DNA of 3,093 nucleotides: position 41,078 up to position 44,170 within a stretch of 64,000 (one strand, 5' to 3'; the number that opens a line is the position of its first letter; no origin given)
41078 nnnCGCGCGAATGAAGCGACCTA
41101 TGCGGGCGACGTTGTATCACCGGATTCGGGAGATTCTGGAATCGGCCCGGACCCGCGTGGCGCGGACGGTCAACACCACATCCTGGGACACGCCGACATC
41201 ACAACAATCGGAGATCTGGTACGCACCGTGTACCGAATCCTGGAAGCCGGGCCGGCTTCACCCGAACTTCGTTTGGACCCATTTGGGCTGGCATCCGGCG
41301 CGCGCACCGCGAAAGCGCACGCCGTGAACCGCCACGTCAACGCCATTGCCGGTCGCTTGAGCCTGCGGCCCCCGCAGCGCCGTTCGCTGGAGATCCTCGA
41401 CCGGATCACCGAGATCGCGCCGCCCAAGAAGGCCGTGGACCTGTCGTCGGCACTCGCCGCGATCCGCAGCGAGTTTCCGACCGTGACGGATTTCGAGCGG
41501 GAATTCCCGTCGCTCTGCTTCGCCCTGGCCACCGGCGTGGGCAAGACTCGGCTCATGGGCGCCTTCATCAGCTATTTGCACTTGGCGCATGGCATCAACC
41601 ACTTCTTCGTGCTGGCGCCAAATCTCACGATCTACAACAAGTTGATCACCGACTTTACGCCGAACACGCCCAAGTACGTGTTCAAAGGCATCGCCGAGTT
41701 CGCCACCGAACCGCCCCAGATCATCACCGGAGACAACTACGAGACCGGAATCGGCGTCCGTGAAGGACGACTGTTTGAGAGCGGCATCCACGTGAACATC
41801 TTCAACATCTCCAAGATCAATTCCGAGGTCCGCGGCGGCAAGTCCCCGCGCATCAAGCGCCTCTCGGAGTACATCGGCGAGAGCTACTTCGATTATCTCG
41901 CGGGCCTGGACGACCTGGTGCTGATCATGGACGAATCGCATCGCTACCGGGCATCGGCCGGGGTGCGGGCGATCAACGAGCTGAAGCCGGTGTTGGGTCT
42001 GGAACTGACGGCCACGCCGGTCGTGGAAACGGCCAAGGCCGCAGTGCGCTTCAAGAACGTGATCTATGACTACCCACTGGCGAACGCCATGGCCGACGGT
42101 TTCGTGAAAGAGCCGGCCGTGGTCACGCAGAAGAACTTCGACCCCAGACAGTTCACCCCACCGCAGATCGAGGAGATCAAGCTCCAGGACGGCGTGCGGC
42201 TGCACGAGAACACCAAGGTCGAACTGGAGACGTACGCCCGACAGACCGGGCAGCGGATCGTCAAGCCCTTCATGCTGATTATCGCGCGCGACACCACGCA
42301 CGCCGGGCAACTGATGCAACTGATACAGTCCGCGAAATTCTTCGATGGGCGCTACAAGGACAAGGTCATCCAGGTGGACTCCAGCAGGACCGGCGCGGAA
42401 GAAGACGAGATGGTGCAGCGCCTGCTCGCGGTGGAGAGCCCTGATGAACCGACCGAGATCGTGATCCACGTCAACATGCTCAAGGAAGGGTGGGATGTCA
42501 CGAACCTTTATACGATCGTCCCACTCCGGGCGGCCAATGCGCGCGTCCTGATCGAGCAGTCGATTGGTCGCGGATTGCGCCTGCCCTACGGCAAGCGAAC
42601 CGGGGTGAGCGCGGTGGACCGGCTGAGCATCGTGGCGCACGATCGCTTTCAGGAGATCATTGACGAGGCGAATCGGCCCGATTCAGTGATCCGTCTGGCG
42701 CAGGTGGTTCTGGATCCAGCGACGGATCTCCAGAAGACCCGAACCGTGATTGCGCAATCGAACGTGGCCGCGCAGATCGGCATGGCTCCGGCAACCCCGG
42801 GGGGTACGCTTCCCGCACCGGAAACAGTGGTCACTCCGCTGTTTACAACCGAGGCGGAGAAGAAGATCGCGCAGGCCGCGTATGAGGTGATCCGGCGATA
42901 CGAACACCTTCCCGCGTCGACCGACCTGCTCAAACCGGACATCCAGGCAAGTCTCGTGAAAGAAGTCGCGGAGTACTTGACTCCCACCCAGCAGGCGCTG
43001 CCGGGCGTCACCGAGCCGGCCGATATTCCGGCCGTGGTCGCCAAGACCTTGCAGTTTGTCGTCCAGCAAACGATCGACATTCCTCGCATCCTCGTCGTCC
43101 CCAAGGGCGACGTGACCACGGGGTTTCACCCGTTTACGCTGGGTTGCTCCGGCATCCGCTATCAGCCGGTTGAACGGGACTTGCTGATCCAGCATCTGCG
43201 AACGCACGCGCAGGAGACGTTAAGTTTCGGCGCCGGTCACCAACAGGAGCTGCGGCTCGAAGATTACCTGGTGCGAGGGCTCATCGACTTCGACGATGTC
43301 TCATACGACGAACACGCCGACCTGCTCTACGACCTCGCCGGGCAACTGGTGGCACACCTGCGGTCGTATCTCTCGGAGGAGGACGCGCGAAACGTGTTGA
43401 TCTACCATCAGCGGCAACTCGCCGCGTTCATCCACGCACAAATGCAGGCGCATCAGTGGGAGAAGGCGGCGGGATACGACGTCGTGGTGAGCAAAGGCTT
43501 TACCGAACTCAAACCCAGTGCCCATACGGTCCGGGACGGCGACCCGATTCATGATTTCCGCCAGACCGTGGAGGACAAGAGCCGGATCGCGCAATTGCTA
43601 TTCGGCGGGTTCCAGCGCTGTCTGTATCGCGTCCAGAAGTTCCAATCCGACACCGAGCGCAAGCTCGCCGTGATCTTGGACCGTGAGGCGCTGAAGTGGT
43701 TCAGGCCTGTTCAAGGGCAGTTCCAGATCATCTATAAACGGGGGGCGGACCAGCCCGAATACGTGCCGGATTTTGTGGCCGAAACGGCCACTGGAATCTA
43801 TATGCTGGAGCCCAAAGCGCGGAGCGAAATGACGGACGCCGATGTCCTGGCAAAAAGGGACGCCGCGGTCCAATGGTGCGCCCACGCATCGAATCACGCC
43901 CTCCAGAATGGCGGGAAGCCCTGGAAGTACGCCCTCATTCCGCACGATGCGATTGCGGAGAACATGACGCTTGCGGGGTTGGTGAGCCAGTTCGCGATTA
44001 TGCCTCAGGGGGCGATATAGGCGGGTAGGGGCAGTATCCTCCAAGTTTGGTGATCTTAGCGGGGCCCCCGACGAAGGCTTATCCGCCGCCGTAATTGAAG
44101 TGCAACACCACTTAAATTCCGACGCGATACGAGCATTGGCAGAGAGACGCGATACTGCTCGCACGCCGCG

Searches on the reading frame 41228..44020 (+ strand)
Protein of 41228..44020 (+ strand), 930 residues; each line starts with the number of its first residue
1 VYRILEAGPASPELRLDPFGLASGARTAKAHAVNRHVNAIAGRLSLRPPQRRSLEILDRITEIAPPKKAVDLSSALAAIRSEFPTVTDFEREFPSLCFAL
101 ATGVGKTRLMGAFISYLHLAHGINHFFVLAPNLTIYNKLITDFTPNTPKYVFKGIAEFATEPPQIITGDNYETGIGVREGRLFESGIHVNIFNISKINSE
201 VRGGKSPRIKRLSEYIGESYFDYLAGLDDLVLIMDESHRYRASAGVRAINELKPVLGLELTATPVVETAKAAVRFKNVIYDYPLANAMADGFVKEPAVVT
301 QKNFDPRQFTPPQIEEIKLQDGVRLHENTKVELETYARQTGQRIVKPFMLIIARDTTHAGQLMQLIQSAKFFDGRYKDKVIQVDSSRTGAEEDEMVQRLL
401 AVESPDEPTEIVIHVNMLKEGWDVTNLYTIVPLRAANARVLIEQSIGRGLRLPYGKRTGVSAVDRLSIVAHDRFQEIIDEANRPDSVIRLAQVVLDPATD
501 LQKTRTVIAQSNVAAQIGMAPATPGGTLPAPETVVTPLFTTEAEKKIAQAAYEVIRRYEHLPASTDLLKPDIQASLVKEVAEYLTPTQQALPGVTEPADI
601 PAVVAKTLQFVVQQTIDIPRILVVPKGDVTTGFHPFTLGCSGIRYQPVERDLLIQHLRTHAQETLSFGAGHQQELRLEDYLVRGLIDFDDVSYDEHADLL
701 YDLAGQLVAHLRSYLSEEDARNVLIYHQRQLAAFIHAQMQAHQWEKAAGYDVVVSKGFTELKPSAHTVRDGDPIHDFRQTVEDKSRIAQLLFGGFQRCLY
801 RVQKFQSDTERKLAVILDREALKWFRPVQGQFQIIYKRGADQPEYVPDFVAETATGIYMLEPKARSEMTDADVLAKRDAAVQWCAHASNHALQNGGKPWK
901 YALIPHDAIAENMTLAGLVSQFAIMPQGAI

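Call 3: search_protein_families(library=pfam, proteins=[window:41228-44020:+])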
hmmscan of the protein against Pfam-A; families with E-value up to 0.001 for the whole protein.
window:41228-44020:+ (930 aa): 2 families
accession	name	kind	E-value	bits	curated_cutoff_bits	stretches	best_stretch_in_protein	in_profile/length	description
PF04851.21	ResIII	-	2.6e-21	76.7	22.5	1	84-264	20-162/164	Type III restriction enzyme, res subunit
PF18766.7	SWI2_SNF2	-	1.6e-05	25.2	26.7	1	211-295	110-187/221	SWI2/SNF2 ATPase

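Call 4: search_protein_families(library=padloc, proteins=[window:41228-44020:+])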
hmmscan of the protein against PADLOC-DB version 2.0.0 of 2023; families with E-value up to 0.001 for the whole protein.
window:41228-44020:+ (930 aa): 10 families
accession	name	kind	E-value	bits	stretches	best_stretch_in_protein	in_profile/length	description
PDLC03648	REase_III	-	9.9e-225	746.5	2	114-581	2-495/871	Type III restriction enzyme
PDLC03647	REase_III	-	1e-12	45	1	402-480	500-581/989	Type III restriction enzyme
PDLC03650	REase_III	-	7.2e-12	42.5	1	227-457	223-426/898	Type III restriction enzyme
PDLC03649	REase_III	-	6.7e-09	32.2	1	275-454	363-540/973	Type III restriction enzyme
PDLC03653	REase_III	-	3.5e-07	26.7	1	231-472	262-489/883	Type III restriction enzyme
PDLC03651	REase_III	-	1.5e-06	24.6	0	400-451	400-456/873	Type III restriction enzyme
PDLC03658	mREase_IV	-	6e-06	22.2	1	232-456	339-549/953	Type IV methyl-directed restriction enzyme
PDLC03047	REase_I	-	0.00011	18.1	0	350-453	608-704/1107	Type I restriction enzyme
PDLC03042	REase_I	-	0.00011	17.7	1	377-468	757-847/1170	Type I restriction enzyme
PDLC03597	REase_MTase_IIG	-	0.00074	15.1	1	379-459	520-602/1646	Type IIG restriction enzyme-methyltransferase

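Call 34: search_solved_structures(query=window:41228-44020:+, max_evalue=0.01, show_alignments=1)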
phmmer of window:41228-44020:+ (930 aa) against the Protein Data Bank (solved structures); distinct sequences matched with E-value up to 0.01: 3.
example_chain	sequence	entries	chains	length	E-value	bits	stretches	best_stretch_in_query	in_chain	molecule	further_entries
4zcf_C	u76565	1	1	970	2.9e-06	28.7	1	279-455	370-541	Restriction endonuclease EcoP15I, restriction subunit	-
7clg_A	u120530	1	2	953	0.00053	21.2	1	232-461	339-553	Putative helicase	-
3h1t_A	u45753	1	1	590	0.0014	19.9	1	228-456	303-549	Type I site-specific restriction-modification system, R (Restriction) subunit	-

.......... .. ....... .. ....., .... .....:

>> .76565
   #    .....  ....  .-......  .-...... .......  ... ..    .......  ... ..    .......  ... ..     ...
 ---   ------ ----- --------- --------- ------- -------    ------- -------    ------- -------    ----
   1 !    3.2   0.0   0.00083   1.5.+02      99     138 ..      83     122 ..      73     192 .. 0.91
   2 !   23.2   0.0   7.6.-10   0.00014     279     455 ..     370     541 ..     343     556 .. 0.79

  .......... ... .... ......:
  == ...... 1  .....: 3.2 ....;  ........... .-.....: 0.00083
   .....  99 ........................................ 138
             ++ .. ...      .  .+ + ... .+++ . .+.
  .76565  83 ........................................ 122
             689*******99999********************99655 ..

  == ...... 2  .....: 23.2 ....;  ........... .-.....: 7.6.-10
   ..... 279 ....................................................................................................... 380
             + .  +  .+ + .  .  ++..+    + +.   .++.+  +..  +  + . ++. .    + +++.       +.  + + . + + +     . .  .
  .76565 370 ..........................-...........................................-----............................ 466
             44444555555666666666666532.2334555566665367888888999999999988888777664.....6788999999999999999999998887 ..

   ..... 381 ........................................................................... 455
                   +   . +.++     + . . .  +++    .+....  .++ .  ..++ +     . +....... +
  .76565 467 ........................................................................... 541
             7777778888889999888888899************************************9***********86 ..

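Call 40: search_dna_similar(query=window:41324-44020:+, collection=plasmids, mode=protein, max_evalue=1e-30, max_rows=40)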
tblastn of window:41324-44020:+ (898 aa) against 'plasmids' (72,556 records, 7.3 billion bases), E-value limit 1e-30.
Records with a match: 34; places in all: 34; records where one place covers at least 80% of the query: 23.
Best place of each record, by identity: <60% 34.
By first word of the organism name: Salmonella 15; Roseomonas 2; Aeromonas 2; Paracoccus 2; Arthrobacter 2; Corynebacterium 2; Deinococcus 1; Sphingopyxis 1; Ketogulonicigenium 1; Gordonia 1; and 5 more.
By predicted mobility (MOB-suite, as given by PLSDB): conjugative 16; non-mobilizable 11; mobilizable 7.
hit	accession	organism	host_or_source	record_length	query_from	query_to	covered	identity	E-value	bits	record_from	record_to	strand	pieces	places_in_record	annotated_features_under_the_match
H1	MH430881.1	Salmonella enterica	-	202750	34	891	96%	53.8%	0e+0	925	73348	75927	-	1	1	hypothetical protein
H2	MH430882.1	Salmonella enterica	-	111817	34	891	96%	53.8%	0e+0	925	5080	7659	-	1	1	hypothetical protein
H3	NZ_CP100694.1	Salmonella enterica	Homo sapiens,stool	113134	34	891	96%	53.8%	0e+0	925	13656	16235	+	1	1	DEAD/DEAH box helicase family protein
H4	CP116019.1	Salmonella enterica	cell culture,pig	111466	34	891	96%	53.8%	0e+0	925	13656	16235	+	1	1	DEAD/DEAH box helicase family protein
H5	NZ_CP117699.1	Salmonella enterica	Homo sapiens,tissue sample,leg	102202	34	891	96%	53.8%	0e+0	925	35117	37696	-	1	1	DEAD/DEAH box helicase family protein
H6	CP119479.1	Salmonella enterica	Product-Raw-Ground, Comminuted or ...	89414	34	891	96%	53.8%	0e+0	925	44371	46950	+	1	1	DEAD/DEAH box helicase family protein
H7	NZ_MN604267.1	Salmonella enterica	-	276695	34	891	96%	53.8%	0e+0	925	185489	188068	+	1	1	DEAD/DEAH box helicase family protein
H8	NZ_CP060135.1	Salmonella enterica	slaughtered pig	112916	34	891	96%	53.8%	0e+0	925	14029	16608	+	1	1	DEAD/DEAH box helicase family protein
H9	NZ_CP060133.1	Salmonella enterica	slaughtered pig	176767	34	891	96%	53.8%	0e+0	925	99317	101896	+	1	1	DEAD/DEAH box helicase family protein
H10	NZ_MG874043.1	Salmonella sp.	-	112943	34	891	96%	53.8%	0e+0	925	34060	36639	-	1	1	DEAD/DEAH box helicase family protein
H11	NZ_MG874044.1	Salmonella sp.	-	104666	34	891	96%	53.8%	0e+0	925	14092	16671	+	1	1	DEAD/DEAH box helicase family protein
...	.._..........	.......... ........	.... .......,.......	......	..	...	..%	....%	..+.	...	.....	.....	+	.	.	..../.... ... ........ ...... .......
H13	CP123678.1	Salmonella enterica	animal-swine-market swine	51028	34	891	96%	53.8%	0e+0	925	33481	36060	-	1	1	DEAD/DEAH box helicase family protein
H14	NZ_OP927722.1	Salmonella sp.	-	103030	34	891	96%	53.8%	0e+0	925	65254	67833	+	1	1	DEAD/DEAH box helicase family protein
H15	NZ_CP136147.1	Salmonella enterica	Homo sapiens,Skin secretion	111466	34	891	96%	53.8%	0e+0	925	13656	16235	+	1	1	DEAD/DEAH box helicase family protein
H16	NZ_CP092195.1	Deinococcus sp. KNUC1210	Setaria viridis,cell ...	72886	23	889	97%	50.9%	0e+0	839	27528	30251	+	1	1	DEAD/DEAH box helicase family protein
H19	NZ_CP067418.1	Aeromonas media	cell culture,water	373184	24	892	97%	46.5%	0e+0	773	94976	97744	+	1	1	DEAD/DEAH box helicase family protein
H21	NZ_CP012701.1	Sphingopyxis macrogoltabida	whole organism,activated sludge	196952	23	892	97%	44.2%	0e+0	708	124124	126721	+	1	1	DEAD/DEAH box helicase family protein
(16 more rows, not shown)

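Call 41: find_related_loci(query=window:41324-44020:+, collection=viral_contigs, flank=10000)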
Query window:41324-44020:+ (898 aa) in viral_contigs; peptide patterns used: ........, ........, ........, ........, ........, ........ (x = any residue, [..] = any of these).
39 stretches matched a pattern; 27 encode a relative of the query (tblastn E <= 1e-3); 27 distinct loci.
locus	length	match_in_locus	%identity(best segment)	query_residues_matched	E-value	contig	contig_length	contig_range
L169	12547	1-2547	69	56-897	0e+0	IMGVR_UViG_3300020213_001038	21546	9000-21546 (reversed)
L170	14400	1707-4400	62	3-883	0e+0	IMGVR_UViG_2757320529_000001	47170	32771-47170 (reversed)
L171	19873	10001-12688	58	3-894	0e+0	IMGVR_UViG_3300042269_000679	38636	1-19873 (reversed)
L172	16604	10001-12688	58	3-894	0e+0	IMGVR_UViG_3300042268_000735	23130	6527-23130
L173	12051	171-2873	58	1-890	0e+0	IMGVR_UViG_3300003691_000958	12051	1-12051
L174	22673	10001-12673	61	3-895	0e+0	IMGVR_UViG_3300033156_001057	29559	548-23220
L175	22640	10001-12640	45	1-885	0e+0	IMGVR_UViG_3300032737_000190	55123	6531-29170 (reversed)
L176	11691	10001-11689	72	1-562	0e+0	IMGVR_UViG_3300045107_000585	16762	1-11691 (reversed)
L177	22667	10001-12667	43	8-889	0e+0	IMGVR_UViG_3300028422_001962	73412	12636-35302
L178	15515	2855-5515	60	3-889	0e+0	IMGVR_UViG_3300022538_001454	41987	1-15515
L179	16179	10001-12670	43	1-877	0e+0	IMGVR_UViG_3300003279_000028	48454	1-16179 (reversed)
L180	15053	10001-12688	41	1-889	0e+0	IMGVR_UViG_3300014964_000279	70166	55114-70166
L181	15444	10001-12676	41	1-888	0e+0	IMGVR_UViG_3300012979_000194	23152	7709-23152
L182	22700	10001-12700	44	1-890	0e+0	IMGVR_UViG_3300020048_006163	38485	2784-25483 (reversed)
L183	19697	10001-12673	43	2-888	0e+0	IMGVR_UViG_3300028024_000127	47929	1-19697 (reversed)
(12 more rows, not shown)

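Call 43: get_annotated_region(hit=H3, flank=13000)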
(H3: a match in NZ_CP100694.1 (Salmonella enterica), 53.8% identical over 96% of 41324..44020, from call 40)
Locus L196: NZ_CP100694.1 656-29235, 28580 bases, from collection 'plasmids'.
description: Salmonella enterica subsp. enterica serovar London strain R18.1595 plasmid pR18.1595_113k, complete sequence
organism: Salmonella enterica (NCBI taxid 149390)
taxonomy: Bacteria; Pseudomonadota; Gammaproteobacteria; Enterobacterales; Enterobacteriaceae; Salmonella; Salmonella enterica
host: -; source: Homo sapiens,stool; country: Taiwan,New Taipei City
typing (MOB-suite, as given by PLSDB): conjugative; replicon IncFIB; relaxase MOBC; mating-pair formation MPF_T
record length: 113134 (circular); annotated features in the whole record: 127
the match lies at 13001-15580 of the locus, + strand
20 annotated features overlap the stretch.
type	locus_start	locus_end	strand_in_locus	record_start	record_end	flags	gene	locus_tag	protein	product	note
CDS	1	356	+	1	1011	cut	-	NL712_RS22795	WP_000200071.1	RepB family plasmid replication initiator protein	GO:0006270 - DNA replication initiation [Evidence IEA]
CDS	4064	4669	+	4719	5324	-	-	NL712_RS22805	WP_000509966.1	recombinase family protein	GO:0006310 - DNA recombination [Evidence IEA]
CDS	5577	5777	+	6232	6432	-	-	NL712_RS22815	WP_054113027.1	helix-turn-helix domain-containing protein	-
CDS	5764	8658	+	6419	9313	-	-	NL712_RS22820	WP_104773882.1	SNF2-related protein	-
CDS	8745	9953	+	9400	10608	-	-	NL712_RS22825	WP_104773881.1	IS256 family transposase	-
CDS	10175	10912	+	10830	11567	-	-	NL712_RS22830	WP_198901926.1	Abi family protein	-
CDS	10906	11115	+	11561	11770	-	-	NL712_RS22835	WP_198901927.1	hypothetical protein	-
CDS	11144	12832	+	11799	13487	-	-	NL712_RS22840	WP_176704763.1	site-specific DNA-methyltransferase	GO:0006306 - DNA methylation [Evidence IEA]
CDS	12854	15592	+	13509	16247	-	-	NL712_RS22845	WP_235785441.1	DEAD/DEAH box helicase family protein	-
CDS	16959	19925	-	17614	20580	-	-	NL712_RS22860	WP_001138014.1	Tn3-like element TnAs1 family transposase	-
CDS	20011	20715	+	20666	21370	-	-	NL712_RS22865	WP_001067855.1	IS6-like element IS26 family transposase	-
predicted_resistance_gene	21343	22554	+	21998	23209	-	floR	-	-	chloramphenicol/florfenicol efflux MFS transporter FloR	predicted by amrfinderplus; class PHENICOL; identity 100.0%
CDS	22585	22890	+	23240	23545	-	-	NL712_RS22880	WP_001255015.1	LysR family transcriptional regulator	-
predicted_resistance_gene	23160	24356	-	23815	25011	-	tet(A)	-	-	tetracycline efflux MFS transporter Tet(A)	predicted by amrfinderplus; class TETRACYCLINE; identity 100.0%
CDS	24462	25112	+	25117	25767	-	tetR(A)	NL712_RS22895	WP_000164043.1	tetracycline resistance transcriptional repressor TetR(A)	-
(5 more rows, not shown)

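Call 45: get_annotated_region(hit=H16, flank=12000)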
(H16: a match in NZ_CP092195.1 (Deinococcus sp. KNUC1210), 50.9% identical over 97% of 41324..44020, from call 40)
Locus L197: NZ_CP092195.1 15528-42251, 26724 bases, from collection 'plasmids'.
description: Deinococcus sp. KNUC1210 plasmid unnamed8, complete sequence
organism: Deinococcus sp. KNUC1210 (NCBI taxid 2917691)
taxonomy: Bacteria; Deinococcota; Deinococci; Deinococcales; Deinococcaceae; Deinococcus; Deinococcus sp. KNUC1210
host: -; source: Setaria viridis,cell culture,rhizospheric soil; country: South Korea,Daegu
typing (MOB-suite, as given by PLSDB): non-mobilizable
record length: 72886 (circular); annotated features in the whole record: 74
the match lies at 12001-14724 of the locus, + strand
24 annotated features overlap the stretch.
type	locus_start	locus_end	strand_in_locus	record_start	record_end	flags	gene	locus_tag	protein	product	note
CDS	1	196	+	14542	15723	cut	-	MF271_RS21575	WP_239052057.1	MFS transporter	GO:0055085 - transmembrane transport [Evidence IEA]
CDS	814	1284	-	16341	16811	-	-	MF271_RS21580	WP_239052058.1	hypothetical protein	-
CDS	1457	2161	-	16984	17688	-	-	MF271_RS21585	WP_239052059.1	hypothetical protein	-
CDS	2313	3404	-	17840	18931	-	-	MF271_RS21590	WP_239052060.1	transposase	-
CDS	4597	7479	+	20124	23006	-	-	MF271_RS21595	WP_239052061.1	SNF2-related protein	-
CDS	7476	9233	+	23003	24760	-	-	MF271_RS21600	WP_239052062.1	AIPR family protein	-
CDS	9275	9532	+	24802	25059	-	-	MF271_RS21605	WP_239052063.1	helix-turn-helix transcriptional regulator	-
CDS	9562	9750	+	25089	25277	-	-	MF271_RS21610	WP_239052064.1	hypothetical protein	-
CDS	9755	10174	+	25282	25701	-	-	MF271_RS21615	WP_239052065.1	type II toxin-antitoxin system VapC family toxin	-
CDS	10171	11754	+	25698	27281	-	-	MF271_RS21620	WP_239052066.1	site-specific DNA-methyltransferase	GO:0006306 - DNA methylation [Evidence IEA]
CDS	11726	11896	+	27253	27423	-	-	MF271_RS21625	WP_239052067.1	hypothetical protein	-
CDS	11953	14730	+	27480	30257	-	-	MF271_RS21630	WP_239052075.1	DEAD/DEAH box helicase family protein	-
CDS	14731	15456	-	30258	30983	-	-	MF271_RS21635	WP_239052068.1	hypothetical protein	-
CDS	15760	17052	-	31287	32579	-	-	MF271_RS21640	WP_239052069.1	hypothetical protein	-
CDS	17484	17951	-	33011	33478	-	-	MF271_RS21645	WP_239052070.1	hypothetical protein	-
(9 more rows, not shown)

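Call 46: get_annotated_region(hit=H19, flank=12000)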
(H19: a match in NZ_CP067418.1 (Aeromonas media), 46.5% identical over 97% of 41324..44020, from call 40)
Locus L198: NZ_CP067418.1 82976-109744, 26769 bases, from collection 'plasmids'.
description: Aeromonas media strain E31 plasmid pE31A, complete sequence
organism: Aeromonas media (NCBI taxid 651)
taxonomy: Bacteria; Pseudomonadota; Gammaproteobacteria; Aeromonadales; Aeromonadaceae; Aeromonas; Aeromonas media
host: -; source: cell culture,water; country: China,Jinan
typing (MOB-suite, as given by PLSDB): non-mobilizable; replicon IncU
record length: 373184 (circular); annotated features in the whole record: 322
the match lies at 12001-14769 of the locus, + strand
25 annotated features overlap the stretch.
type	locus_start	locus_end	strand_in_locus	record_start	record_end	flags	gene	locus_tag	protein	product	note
CDS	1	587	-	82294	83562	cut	-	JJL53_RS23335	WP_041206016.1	IS4-like element ISAeme4 family transposase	GO:0006313 - DNA transposition [Evidence IEA]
CDS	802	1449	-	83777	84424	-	-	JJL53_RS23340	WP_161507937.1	hypothetical protein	-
CDS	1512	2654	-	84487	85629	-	-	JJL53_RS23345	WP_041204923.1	IS4-like element ISAs18 family transposase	GO:0006313 - DNA transposition [Evidence IEA]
CDS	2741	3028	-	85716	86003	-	-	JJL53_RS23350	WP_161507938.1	hypothetical protein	-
CDS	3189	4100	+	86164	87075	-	-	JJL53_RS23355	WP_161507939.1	WYL domain-containing protein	-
CDS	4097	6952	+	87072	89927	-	-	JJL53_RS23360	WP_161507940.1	SNF2-related protein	-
CDS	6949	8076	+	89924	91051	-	-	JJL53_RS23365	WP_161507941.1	AAA family ATPase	-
CDS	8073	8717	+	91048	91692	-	-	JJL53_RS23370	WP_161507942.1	DUF4276 family protein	-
CDS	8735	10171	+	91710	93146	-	-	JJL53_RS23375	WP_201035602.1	site-specific DNA-methyltransferase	GO:0006306 - DNA methylation [Evidence IEA]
CDS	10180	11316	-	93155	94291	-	-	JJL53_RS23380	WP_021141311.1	ISAs1-like element ISAs12 family transposase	GO:0006313 - DNA transposition [Evidence IEA]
CDS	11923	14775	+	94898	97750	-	-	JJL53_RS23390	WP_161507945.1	DEAD/DEAH box helicase family protein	-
CDS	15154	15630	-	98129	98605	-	-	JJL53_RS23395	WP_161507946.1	Dps family protein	-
CDS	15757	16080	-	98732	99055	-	-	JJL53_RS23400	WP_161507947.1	rhodanese-like domain-containing protein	-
CDS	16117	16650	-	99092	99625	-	dsbB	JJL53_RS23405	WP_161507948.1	disulfide bond formation protein DsbB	GO:0006457 - protein folding [Evidence IEA]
CDS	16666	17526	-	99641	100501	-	-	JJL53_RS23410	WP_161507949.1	MBL fold metallo-hydrolase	-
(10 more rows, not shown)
